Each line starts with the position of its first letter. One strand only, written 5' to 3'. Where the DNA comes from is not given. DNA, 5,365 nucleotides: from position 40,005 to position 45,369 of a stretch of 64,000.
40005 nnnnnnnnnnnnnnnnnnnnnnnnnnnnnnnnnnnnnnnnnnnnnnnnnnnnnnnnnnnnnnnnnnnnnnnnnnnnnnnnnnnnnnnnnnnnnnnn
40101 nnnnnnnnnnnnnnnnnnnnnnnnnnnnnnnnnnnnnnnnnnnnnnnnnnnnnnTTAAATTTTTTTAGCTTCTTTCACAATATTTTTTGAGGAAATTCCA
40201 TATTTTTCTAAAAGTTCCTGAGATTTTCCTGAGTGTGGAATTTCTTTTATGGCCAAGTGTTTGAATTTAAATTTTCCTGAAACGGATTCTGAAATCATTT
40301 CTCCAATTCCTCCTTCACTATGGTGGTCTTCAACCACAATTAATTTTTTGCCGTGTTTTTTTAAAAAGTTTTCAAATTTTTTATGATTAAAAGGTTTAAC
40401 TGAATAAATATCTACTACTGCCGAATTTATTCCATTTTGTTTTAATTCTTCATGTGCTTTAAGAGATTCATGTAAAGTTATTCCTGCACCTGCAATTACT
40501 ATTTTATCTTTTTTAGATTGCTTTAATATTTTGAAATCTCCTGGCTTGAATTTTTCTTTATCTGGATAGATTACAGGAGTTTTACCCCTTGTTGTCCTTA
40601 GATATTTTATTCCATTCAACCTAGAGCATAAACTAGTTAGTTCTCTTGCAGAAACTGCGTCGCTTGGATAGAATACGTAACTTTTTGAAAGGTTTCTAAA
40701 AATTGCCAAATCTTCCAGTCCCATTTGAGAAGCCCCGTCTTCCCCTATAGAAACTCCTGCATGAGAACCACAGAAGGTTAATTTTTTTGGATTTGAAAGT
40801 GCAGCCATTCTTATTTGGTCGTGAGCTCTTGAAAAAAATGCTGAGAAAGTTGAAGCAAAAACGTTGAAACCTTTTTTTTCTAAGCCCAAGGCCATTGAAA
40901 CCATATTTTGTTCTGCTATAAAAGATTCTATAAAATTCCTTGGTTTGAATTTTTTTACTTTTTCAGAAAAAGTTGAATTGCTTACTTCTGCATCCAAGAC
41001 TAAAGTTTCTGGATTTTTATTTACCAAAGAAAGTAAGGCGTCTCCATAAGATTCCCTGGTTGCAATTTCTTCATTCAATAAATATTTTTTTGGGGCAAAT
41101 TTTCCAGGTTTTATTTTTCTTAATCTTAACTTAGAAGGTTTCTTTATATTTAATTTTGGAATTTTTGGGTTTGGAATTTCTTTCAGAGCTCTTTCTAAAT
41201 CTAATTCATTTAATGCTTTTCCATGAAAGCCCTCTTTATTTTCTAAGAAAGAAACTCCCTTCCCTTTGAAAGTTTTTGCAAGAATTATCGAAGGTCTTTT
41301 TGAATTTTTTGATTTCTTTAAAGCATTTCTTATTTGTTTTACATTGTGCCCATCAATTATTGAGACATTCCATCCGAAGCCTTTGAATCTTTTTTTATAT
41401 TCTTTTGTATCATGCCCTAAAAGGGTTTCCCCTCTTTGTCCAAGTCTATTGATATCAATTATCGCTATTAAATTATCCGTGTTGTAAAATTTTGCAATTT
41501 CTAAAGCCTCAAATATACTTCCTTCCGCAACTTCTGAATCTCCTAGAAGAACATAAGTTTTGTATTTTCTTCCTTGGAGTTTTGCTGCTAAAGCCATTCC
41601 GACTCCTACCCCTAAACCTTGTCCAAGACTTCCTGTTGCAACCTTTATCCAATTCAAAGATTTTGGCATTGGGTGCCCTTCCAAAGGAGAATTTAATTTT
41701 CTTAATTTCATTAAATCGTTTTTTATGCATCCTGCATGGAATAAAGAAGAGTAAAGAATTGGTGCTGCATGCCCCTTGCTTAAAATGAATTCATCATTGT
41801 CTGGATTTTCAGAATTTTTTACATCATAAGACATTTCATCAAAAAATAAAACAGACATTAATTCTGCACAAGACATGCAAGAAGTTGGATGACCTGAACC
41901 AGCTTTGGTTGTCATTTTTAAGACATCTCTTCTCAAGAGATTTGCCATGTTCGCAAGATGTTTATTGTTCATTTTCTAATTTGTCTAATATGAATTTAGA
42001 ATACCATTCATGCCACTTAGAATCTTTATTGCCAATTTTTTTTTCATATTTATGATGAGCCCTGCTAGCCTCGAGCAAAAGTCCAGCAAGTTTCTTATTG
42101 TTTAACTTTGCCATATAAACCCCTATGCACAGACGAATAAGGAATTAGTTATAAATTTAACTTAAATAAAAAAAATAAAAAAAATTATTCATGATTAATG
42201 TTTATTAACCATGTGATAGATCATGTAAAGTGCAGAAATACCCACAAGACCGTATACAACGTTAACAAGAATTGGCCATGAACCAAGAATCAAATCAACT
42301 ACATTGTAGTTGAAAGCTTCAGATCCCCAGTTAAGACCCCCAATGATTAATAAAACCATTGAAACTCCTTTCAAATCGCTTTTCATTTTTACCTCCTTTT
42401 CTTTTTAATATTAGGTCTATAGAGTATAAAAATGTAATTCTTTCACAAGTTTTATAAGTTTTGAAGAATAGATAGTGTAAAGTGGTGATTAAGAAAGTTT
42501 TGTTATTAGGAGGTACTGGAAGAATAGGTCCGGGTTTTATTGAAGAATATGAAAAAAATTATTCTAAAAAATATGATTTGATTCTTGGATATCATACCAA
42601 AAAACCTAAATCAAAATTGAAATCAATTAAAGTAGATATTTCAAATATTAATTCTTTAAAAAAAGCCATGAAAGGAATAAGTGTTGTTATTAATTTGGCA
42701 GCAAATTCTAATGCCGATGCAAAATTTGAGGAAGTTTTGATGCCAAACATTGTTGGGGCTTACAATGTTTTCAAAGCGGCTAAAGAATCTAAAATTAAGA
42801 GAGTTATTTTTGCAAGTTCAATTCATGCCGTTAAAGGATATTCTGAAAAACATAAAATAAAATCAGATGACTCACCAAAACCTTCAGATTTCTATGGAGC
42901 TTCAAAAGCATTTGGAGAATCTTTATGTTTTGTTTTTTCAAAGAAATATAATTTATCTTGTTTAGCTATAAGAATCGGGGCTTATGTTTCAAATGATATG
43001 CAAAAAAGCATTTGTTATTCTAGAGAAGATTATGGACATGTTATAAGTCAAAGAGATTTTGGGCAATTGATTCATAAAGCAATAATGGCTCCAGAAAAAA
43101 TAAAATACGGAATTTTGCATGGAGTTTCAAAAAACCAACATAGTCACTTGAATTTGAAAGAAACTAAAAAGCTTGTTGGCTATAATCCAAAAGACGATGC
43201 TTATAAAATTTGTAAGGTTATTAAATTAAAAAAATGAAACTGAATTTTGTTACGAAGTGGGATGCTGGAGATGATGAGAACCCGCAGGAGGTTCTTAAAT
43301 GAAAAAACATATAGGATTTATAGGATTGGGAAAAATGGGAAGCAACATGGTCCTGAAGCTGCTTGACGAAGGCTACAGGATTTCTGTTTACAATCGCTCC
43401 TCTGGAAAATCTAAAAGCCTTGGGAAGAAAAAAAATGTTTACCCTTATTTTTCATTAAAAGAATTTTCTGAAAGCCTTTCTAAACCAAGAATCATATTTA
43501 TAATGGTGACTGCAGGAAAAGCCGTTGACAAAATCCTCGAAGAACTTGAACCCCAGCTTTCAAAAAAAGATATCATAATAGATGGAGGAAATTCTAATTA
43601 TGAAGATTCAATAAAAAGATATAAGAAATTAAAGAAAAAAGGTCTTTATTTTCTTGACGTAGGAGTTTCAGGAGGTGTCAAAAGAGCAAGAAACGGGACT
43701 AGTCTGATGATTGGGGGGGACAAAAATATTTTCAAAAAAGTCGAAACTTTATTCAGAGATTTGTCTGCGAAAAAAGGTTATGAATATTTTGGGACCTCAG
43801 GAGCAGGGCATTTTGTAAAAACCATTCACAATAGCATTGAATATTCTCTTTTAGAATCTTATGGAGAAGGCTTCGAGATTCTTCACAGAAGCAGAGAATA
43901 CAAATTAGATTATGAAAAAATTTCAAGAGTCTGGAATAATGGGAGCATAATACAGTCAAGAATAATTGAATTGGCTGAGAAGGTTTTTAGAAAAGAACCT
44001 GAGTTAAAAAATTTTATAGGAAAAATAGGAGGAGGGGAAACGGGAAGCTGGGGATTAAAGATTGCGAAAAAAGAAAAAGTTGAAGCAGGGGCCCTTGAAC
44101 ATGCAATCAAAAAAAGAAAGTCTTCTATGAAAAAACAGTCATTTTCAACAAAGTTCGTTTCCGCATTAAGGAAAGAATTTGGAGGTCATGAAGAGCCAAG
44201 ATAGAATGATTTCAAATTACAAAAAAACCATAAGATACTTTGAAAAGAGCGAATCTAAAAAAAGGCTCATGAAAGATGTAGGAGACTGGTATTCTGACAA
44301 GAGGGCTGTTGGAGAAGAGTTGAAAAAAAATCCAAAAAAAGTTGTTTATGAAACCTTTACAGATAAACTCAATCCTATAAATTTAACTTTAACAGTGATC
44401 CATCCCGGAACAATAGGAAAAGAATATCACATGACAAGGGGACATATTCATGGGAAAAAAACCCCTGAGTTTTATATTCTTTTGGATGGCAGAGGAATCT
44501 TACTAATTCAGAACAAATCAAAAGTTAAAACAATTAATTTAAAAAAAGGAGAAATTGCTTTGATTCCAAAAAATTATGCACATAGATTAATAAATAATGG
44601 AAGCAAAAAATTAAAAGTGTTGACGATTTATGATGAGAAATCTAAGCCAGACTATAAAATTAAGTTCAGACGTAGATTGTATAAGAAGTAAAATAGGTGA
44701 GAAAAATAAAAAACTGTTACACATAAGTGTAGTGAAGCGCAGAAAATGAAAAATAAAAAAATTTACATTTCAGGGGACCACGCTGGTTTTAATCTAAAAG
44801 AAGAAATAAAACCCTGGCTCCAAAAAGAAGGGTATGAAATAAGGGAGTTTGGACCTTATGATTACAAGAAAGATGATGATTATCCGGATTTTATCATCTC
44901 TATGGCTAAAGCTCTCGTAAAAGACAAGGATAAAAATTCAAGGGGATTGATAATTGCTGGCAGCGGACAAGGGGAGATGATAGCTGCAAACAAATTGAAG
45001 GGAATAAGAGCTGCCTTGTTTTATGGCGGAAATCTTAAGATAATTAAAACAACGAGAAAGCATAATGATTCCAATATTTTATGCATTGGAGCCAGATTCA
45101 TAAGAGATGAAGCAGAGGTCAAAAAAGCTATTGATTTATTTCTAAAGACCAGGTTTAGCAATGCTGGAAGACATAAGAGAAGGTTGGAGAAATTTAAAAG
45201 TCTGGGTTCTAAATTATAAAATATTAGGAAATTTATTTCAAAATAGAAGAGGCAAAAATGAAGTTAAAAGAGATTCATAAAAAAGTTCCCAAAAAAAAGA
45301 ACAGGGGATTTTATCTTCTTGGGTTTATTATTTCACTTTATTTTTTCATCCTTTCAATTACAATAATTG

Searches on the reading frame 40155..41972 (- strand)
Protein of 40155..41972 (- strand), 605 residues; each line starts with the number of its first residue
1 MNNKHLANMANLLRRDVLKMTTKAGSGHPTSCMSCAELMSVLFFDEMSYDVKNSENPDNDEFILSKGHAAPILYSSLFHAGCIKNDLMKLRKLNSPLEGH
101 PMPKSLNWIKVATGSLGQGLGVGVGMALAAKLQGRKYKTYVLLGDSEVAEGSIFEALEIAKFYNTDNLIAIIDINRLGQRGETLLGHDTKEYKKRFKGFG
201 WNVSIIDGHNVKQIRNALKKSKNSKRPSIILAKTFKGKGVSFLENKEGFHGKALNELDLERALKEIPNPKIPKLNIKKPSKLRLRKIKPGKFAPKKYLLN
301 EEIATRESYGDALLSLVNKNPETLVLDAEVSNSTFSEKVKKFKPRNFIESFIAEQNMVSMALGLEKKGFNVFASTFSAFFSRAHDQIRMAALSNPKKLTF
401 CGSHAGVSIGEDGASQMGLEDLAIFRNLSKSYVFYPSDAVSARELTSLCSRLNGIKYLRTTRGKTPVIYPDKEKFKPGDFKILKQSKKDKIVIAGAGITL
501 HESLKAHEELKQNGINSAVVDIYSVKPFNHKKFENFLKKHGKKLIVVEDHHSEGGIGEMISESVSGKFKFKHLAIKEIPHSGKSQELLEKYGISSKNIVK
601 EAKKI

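Call 3: search_protein_families(library=pfam, proteins=[window:40155-41972:-], max_evalue=0.01)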
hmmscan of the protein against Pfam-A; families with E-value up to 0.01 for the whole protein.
window:40155-41972:- (605 aa): 9 families
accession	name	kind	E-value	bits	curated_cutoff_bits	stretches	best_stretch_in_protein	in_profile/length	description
PF00456.26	Transketolase_N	-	3.4e-47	161.5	22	1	8-262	4-271/334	Transketolase, thiamine diphosphate binding domain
PF02779.29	Transket_pyr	-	1.5e-35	122.8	27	1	302-465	2-172/174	Transketolase, pyrimidine binding domain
PF02780.25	Transketolase_C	-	2.2e-22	79.7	25.9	1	483-598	4-124/124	Transketolase, C-terminal domain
PF13292.11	DXP_synthase_N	-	8.8e-12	45.3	21.2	1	1-175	13-171/274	1-deoxy-D-xylulose-5-phosphate synthase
PF00676.26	E1_dh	-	1.8e-08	34.2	22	1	114-226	101-216/300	Dehydrogenase E1 component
PF22613.1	Transketolase_C_1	-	9.9e-07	29.4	27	1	482-593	5-112/113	Transketolase-like TK C-terminal domain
PF02775.26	TPP_enzyme_C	-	0.0006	20.1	21.9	1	117-230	27-149/151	Thiamine pyrophosphate enzyme, C-terminal TPP binding domain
PF17147.9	PFOR_II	-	0.0017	19.1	27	1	491-563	3-74/102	Pyruvate:ferredoxin oxidoreductase core domain II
PF09364.15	XFP_N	-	0.002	17.5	23.7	1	116-217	136-243/364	XFP N-terminal domain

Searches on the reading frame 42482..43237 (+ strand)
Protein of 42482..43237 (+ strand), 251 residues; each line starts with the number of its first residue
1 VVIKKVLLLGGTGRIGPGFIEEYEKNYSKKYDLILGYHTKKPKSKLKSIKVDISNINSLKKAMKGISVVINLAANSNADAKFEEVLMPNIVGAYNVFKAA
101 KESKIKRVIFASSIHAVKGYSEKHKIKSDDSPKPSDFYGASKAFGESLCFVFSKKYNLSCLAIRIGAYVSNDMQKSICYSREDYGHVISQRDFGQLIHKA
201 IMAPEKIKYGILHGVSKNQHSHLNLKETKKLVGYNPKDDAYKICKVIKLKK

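Call 48: search_protein_families(library=pfam, proteins=[window:42482-43237:+], max_evalue=0.001)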
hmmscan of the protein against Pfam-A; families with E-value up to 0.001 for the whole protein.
window:42482-43237:+ (251 aa): 9 families
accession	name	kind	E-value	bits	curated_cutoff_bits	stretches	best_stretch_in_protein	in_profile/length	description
PF01370.27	Epimerase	-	1.8e-20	73.8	20.9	1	6-169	1-173/240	NAD dependent epimerase/dehydratase family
PF01073.25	3Beta_HSD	-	3.1e-13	49.8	22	1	9-148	3-156/280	3-beta hydroxysteroid dehydrogenase/isomerase family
PF16363.11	GDP_Man_Dehyd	-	4.5e-13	49.8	27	1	34-170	42-185/332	GDP-mannose 4,6 dehydratase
PF07993.18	NAD_binding_4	-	7.6e-11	42.1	20.1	1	58-170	81-209/258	Male sterility protein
PF13460.12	NAD_binding_10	-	7.3e-10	39.4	27.2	1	10-124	1-109/184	NAD(P)H-binding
PF02719.21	Polysacc_synt_2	-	1.5e-08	34.7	20.2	1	38-164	48-167/293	Polysaccharide biosynthesis protein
PF04321.23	RmlD_sub_bind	-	2.7e-08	33.7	27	1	5-149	2-136/287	RmlD substrate binding domain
PF05368.20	NmrA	-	8.7e-05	22.7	27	1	4-124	3-118/298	NmrA-like family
PF03435.24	Sacchrp_dh_NADP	-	0.00012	22.8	25.1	1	6-76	1-79/129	Saccharopine dehydrogenase NADP binding domain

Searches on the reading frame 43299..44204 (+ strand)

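Call 48: search_protein_families(library=pfam, proteins=[window:43299-44204:+], max_evalue=0.001)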
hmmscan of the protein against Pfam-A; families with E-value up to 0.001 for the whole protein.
window:43299-44204:+ (301 aa): 5 families
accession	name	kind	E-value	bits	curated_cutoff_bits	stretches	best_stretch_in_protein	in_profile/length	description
PF03446.21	NAD_binding_2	-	4.1e-46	157.4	21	1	5-158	2-155/161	NAD binding domain of 6-phosphogluconate dehydrogenase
PF00393.24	6PGD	-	2.9e-14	53.6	27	1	170-281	1-118/290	6-phosphogluconate dehydrogenase, C-terminal domain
PF03807.23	F420_oxidored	-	8.7e-09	36.3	21.6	1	5-96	2-91/94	NADP oxidoreductase coenzyme F420-dependent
PF01488.26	Shikimate_DH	-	6.4e-08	33.2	24.3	1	2-76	12-89/138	Shikimate / quinate 5-dehydrogenase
PF02826.25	2-Hacid_dh_C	-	0.00024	21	25.1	1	2-93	36-122/178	D-isomer specific 2-hydroxyacid dehydrogenase, NAD binding domain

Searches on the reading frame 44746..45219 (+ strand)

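Call 48: search_protein_families(library=pfam, proteins=[window:44746-45219:+], max_evalue=0.001)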
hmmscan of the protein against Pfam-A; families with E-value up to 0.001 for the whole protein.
window:44746-45219:+ (157 aa): 1 family
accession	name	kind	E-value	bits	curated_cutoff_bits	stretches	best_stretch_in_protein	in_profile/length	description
PF02502.23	LacAB_rpiB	-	2.6e-40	138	24.7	1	6-149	1-137/138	Ribose/Galactose Isomerase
